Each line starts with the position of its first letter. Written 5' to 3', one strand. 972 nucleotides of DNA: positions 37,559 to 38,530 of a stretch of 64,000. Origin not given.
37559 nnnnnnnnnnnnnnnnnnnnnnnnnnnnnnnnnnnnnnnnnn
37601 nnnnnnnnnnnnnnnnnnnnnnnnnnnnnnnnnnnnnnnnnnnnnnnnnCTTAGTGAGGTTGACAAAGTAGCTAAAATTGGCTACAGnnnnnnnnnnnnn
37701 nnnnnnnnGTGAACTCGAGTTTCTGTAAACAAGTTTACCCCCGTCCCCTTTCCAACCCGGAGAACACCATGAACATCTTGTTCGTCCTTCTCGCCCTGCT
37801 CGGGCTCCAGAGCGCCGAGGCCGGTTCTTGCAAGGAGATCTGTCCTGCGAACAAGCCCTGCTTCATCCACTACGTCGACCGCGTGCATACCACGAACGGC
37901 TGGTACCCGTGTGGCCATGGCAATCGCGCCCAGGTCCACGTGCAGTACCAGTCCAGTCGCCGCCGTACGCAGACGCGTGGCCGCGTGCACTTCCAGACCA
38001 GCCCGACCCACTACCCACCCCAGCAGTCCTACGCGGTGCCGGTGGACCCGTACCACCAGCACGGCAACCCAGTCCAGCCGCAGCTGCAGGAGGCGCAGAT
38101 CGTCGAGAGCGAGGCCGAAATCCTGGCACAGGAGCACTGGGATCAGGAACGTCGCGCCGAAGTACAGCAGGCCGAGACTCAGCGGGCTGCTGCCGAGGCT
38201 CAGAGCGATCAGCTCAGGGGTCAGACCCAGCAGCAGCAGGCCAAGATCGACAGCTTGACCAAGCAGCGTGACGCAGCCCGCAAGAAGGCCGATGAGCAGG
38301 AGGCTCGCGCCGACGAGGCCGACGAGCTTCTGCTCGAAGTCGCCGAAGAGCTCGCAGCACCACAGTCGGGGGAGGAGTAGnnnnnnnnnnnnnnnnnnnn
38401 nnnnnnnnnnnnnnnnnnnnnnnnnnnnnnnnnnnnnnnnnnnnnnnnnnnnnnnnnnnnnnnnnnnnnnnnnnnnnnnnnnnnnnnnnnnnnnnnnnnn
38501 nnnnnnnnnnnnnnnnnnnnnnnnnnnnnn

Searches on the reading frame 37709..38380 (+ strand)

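Call 101: search_protein_families(library=ncbifam, proteins=[window:37709-38380:+], max_evalue=0.01)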
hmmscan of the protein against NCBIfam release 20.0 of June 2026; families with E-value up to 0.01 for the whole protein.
window:37709-38380:+ (223 aa): 1 family
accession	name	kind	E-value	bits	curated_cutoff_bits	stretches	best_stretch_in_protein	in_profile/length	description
TIGR00998.1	8a0101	subfamily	0.0019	17.2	390.8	1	145-198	75-128/334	EmrA/EmrK family multidrug efflux transporter periplasmic adaptor subunit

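Call 102: search_protein_families(library=padloc, proteins=[window:37709-38380:+], max_evalue=0.01)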
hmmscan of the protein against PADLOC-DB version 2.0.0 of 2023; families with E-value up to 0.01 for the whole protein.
window:37709-38380:+ (223 aa): 0 families
